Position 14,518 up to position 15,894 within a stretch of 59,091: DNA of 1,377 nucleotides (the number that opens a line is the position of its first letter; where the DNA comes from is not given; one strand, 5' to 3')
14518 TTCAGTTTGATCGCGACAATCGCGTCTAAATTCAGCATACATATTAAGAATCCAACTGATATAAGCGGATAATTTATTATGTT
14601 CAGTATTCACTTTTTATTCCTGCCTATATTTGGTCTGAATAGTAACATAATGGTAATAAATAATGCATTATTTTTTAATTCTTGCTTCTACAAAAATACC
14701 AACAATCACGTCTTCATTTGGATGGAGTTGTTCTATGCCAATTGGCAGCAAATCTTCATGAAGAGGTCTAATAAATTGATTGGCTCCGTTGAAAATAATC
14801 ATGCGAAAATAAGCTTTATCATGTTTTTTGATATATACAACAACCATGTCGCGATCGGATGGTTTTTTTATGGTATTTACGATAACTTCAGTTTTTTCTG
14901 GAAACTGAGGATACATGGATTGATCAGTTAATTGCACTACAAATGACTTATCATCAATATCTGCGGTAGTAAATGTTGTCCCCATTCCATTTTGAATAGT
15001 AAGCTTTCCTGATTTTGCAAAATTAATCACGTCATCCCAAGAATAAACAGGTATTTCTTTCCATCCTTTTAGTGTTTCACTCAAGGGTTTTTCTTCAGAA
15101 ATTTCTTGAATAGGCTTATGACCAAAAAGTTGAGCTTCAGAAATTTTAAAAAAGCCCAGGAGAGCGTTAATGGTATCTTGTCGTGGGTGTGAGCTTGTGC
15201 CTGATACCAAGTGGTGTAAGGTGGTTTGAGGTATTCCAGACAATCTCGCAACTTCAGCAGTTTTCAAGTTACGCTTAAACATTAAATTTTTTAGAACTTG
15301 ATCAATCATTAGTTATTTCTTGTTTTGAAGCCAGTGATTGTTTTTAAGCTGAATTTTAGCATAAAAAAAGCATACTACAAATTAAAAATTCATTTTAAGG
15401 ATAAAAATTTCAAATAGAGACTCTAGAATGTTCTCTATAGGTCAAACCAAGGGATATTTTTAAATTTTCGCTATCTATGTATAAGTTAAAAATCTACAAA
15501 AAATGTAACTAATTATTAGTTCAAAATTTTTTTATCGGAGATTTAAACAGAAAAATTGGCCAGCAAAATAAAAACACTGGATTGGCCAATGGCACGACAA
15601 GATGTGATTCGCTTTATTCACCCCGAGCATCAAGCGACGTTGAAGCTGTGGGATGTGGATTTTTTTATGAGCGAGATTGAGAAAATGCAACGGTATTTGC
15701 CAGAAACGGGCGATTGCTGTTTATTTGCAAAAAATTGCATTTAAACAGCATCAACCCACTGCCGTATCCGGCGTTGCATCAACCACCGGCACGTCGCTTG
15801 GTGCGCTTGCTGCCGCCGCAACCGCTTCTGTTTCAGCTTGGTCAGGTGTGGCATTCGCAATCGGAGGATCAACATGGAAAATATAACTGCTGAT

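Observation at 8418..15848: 7.3-kb insertion bracketed by a 98-bp direct duplication of the SPOR-gene 3' end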

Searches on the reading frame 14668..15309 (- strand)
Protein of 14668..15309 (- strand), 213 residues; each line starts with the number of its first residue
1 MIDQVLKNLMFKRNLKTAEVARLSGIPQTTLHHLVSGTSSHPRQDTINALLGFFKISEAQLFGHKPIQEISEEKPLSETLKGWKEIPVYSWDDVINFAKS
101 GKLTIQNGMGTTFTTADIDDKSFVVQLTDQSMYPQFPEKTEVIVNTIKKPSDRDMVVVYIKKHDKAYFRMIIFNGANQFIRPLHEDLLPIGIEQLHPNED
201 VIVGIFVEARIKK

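Call 7: search_protein_families(library=pfam, proteins=[window:14668-15309:-], max_evalue=0.01)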
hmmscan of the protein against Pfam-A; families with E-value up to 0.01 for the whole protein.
window:14668-15309:- (213 aa): 4 families
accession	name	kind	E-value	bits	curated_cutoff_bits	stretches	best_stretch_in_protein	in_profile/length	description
PF13443.12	HTH_26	-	6.7e-08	33.1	22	1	6-66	2-62/63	Cro/C1-type HTH DNA-binding domain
PF00717.28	Peptidase_S24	-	3.6e-07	30.3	23.3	1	117-197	30-106/116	Peptidase S24-like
PF01381.28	HTH_3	-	4.3e-05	23.9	23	1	12-59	7-53/55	Helix-turn-helix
PF13560.12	HTH_31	-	0.00026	21.7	27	1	6-59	6-59/64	Helix-turn-helix domain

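Call 32: search_protein_families(library=phrogs, proteins=[window:14668-15309:-], max_evalue=0.01)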
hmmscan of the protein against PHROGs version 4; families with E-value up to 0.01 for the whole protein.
window:14668-15309:- (213 aa): 8 families
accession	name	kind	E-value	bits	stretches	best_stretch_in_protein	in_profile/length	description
phrog_4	-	transcription regulation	2e-17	64.3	1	5-193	140-321/400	transcriptional repressor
phrog_9425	-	transcription regulation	3.3e-08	34.2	1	4-59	10-65/72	transcriptional repressor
phrog_3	-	transcription regulation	3.9e-07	31.2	1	4-112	91-198/430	transcriptional repressor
phrog_8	-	transcription regulation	1.7e-06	28.7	1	6-92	81-150/346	transcriptional regulator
phrog_2967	-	transcription regulation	3.1e-05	24.6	1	4-66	13-74/225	transcriptional regulator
phrog_38620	-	transcription regulation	0.00041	21.2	1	1-62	1-62/174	transcriptional regulator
phrog_4583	-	transcription regulation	0.00087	20.3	1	7-60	16-68/81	transcriptional repressor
phrog_8558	-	unknown function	0.0012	20.1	1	115-211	13-109/114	-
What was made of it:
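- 14668..15309 (-): HTH (XRE) + peptidase S24 regulator, LexA/CI/LvrR type, at the island edge next to copy B. Pfam HTH_26 and Peptidase_S24 (call 7); PHROG transcriptional repressor (call 32).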

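Call 33: search_protein_families(library=ncbifam, proteins=[window:14668-15309:-], max_evalue=0.001)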
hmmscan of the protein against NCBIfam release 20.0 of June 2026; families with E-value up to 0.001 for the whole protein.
window:14668-15309:- (213 aa): 0 families

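Call 35: find_homologous_proteins(query=window:14668-15309:-)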
Query window:14668-15309:- (213 aa): 2 proteins with E <= 0.001 among 98 candidates.
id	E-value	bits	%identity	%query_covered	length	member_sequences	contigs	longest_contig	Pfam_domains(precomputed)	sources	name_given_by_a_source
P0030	1.0e-133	462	97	100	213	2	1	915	PF00717.29,PF01381.29,PF13560.13,PF13443.13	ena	-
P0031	5.0e-70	254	54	98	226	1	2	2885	PF00717.29,PF01381.29,PF13443.13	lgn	-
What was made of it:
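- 14668..15309 (-): Only two homologues were found in 5.8 billion proteins (call 35).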

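Call 36: find_encoding_contigs(protein=P0030, flank=10000, max_places=4)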
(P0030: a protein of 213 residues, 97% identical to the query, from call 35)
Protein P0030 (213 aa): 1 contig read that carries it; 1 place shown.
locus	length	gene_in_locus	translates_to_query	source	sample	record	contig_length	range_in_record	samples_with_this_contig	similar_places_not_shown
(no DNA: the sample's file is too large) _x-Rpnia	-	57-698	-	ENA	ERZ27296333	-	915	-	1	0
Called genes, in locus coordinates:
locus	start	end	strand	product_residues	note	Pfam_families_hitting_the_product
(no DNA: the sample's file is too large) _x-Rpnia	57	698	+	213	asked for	PF01381:HTH_3 (weak), PF13443:HTH_26, PF13560:HTH_31 (faint), PF00717:Peptidase_S24 (weak)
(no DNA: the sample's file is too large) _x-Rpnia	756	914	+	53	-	?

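Call 37: find_encoding_contigs(protein=P0031, flank=10000, max_places=4)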
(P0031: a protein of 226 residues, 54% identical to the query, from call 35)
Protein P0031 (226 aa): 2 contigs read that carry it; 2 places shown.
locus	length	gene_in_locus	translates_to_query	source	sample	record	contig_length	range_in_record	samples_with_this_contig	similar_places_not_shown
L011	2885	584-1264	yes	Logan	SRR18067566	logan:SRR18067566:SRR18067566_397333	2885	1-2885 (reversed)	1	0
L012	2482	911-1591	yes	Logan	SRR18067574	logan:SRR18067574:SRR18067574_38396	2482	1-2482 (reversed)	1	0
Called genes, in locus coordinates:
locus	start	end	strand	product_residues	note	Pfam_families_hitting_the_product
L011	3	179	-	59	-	?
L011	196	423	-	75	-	-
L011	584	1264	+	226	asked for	PF01381:HTH_3 (weak), PF13443:HTH_26, PF00717:Peptidase_S24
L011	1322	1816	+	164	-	-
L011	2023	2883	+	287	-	?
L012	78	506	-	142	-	-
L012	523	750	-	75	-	-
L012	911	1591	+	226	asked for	PF01381:HTH_3 (weak), PF13443:HTH_26, PF00717:Peptidase_S24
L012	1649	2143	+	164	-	-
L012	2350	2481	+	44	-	?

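Call 58: search_dna_similar(query=window:14668-15309:-, collection=plasmids, mode=protein, max_rows=12, max_evalue=0.001)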
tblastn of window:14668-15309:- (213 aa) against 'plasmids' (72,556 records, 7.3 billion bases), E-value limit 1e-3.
Records with a match: 6; places in all: 6; records where one place covers at least 80% of the query: 6.
Best place of each record, by identity: <60% 6.
By first word of the organism name: Legionella 4; Fluoribacter 1; Acinetobacter 1.
By predicted mobility (MOB-suite, as given by PLSDB): conjugative 5; mobilizable 1.
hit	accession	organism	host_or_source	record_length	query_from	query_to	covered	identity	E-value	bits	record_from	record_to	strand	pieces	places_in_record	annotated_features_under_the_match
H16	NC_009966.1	Fluoribacter dumoffii Tex-KL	-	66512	2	210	98%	25.8%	2e-13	76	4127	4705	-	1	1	XRE family transcriptional regulator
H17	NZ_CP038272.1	Legionella geestiana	cell culture,Hot water tap, Geest ...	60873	2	210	98%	25.6%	1e-11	70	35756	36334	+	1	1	helix-turn-helix domain-containing protein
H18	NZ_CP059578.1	Legionella sp. PC997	Biofilm - potable water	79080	2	210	98%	25.5%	1e-11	70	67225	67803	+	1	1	S24 family peptidase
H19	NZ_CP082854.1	Legionella anisa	-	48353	2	210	98%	24.4%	1e-13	76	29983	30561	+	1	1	S24 family peptidase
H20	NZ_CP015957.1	Legionella pneumophila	Isolate,environmental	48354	2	210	98%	24.4%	1e-13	76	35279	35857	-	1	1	S24 family peptidase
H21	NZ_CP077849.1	Acinetobacter baumannii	Homo sapiens,Rectal swab_P28_BU14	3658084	1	184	86%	22.8%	4e-5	51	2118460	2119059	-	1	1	none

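Call 59: get_annotated_region(hit=H20, flank=4000)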
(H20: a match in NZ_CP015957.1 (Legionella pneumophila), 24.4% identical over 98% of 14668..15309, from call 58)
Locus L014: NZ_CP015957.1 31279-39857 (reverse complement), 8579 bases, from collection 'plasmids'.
description: Legionella pneumophila strain E9_O plasmid unnamed1, complete sequence
organism: Legionella pneumophila (NCBI taxid 446)
taxonomy: Bacteria; Pseudomonadota; Gammaproteobacteria; Legionellales; Legionellaceae; Legionella; Legionella pneumophila
host: -; source: Isolate,environmental; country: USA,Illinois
typing (MOB-suite, as given by PLSDB): conjugative; replicon rep_cluster_866; relaxase MOBQ; mating-pair formation MPF_F
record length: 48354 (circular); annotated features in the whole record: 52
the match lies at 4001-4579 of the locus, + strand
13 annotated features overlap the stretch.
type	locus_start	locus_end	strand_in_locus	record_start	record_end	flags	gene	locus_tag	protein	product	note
CDS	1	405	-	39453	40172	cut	traK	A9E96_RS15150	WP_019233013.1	type-F conjugative transfer system secretin TraK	-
CDS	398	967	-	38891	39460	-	traE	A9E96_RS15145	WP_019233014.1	type IV conjugative transfer system protein TraE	-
CDS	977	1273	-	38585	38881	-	traL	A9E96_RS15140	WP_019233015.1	type IV conjugative transfer system protein TraL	-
CDS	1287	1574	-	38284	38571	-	-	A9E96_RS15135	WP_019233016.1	hypothetical protein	-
CDS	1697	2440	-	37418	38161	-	-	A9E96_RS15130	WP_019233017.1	complement resistance protein TraT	-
CDS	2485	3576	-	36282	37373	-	-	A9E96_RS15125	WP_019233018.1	hypothetical protein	-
CDS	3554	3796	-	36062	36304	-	-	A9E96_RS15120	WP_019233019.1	TraY domain-containing protein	-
CDS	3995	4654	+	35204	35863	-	-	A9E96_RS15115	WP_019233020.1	S24 family peptidase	-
CDS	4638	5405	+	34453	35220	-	-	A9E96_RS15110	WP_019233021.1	VUT family protein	-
CDS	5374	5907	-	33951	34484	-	-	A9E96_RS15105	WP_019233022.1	hypothetical protein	-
CDS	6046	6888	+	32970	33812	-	-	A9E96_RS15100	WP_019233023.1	class I SAM-dependent methyltransferase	-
CDS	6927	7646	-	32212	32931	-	-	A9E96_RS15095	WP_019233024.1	hypothetical protein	-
CDS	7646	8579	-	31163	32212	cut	-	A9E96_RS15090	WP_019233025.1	ParA family protein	-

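Call 74: search_protein_families(library=pfam, proteins=[L012:78-506:-, L012:523-750:-, L011:2023-2883:+], max_evalue=0.01)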
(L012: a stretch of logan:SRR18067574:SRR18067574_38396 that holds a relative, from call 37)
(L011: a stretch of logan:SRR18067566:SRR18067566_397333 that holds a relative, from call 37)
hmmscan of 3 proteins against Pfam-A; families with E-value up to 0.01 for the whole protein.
L012:78-506:- (142 aa): 0 families

L012:523-750:- (75 aa): 0 families

L011:2023-2883:+ (287 aa): 2 families
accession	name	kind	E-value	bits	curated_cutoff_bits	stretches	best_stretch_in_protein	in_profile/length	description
PF07690.21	MFS_1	-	4.8e-33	114.9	33.4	1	26-287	5-262/347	Major Facilitator Superfamily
PF00083.30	Sugar_tr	-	1.9e-11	44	22.3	1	18-210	3-209/452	Sugar (and other) transporter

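Call 101: find_related_loci(query=window:14668-15309:-, collection=viral_contigs, flank=8000)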
Query window:14668-15309:- (213 aa) in viral_contigs; peptide patterns used: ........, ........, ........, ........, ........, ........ (x = any residue, [..] = any of these).
3 stretches matched a pattern, but none encodes a relative of the query by tblastn (E <= 1e-3).

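Call 103: search_solved_structures(query=window:14668-15309:-, max_evalue=0.01, show_alignments=2)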
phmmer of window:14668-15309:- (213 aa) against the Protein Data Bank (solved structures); distinct sequences matched with E-value up to 0.01: 3.
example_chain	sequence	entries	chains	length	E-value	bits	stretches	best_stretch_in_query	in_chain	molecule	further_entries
3b7h_A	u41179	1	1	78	0.00053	23.2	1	3-71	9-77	Prophage Lp1 protein 11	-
8q86_A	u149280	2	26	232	0.0052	20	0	2-68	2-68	Helix-turn-helix XRE family protein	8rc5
8qe9_2A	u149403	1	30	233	0.0095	19.1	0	6-68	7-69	Helix-turn-helix XRE family protein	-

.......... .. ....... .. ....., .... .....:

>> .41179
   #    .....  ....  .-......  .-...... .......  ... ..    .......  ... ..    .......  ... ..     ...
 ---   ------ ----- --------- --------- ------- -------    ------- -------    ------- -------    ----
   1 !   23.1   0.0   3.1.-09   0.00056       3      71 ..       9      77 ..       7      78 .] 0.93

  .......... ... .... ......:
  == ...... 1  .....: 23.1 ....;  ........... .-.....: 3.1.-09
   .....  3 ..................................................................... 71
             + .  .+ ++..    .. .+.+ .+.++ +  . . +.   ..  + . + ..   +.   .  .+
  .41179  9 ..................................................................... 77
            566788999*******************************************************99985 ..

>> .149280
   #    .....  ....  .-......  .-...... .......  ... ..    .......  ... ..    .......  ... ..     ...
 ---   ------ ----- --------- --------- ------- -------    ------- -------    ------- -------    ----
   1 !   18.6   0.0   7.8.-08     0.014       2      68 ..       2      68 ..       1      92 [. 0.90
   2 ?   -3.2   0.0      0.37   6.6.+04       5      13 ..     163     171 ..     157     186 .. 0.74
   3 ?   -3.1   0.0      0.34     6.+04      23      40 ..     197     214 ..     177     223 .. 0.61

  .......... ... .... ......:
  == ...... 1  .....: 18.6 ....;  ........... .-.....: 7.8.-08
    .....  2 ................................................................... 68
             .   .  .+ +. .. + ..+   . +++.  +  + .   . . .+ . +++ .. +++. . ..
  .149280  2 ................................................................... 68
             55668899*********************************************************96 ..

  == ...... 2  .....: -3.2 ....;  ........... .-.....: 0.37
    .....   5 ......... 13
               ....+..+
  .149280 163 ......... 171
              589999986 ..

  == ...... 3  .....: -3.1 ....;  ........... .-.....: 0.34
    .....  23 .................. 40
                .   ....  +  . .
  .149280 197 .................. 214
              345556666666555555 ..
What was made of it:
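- Tried and rejected: The catalytic dyad of the S24 regulator could not be checked, because only the HTH part matches solved structures (call 103).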

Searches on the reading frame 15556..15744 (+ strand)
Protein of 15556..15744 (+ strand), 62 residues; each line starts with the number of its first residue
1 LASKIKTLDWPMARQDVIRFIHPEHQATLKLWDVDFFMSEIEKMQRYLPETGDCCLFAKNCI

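Call 32: search_protein_families(library=phrogs, proteins=[window:15556-15744:+], max_evalue=0.01)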
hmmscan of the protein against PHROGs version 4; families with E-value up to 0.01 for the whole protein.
window:15556-15744:+ (62 aa): 0 families

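Call 33: search_protein_families(library=ncbifam, proteins=[window:15556-15744:+], max_evalue=0.001)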
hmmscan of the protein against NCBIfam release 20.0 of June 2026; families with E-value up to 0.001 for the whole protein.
window:15556-15744:+ (62 aa): 0 families
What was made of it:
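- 15310..15749 (.): 441-bp spacer between the regulator and copy B. It holds the 7+1+7 palindrome (15507-15521), a terminator-like hairpin on the minus strand (15591-15575) about 160 nt after the SPOR stop, and an unsupported 62-codon ORF (15556-15744 +). The ORF has no family hit (calls 32, 33).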
